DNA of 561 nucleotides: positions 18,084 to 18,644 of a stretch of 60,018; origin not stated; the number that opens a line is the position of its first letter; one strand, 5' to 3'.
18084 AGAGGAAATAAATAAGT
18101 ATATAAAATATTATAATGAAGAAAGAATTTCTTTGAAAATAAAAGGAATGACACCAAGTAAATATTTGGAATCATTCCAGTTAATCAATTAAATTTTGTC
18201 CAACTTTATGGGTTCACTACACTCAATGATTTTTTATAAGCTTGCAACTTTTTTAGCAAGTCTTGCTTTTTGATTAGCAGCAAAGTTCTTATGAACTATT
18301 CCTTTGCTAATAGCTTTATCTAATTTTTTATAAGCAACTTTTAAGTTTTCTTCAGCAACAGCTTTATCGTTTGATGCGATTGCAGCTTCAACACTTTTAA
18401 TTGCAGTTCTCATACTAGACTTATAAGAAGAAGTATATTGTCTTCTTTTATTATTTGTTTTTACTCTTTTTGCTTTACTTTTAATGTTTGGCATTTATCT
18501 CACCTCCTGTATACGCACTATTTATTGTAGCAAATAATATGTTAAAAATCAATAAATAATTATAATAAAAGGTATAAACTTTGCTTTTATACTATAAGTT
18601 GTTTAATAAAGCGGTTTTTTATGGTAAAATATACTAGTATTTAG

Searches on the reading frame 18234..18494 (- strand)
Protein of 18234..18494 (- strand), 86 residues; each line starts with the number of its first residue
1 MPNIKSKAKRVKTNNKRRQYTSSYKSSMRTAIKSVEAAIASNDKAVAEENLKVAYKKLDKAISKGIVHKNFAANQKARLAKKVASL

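Call 35: find_encoding_contigs(protein=window:18234-18494:-, flank=10000, max_places=10)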
Protein window:18234-18494:- (86 aa): 1 contig read that carries it; 1 place shown.
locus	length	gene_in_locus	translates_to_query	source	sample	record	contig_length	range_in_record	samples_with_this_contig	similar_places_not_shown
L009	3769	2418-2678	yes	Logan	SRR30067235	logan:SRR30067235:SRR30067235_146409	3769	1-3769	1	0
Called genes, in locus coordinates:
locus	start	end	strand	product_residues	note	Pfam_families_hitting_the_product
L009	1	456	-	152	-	?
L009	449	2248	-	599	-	PF00009:GTP_EFTU, PF03144:GTP_EFTU_D2, PF00679:EFG_C, PF06421:LepA_C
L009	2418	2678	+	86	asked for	-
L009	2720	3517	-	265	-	PF13276:HTH_21, PF00665:rve, PF13683:rve_3, PF13333:rve_2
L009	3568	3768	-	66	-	?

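Call 92: search_protein_families(library=pfam, proteins=[L014:12167-20104:+, L014:11665-12162:+], max_evalue=0.001)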
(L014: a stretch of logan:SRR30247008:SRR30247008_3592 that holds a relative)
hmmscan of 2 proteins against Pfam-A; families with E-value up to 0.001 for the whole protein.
L014:12167-20104:+ (2646 aa): 2 families
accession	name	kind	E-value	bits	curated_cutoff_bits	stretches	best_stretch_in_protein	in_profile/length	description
PF05593.20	RHS_repeat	-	9.8e-144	466.1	22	11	1294-1329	1-36/38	RHS Repeat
PF20148.4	DUF6531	-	1.2e-12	48.4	24.1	1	776-846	2-70/74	Domain of unknown function (DUF6531)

L014:11665-12162:+ (166 aa): 0 families
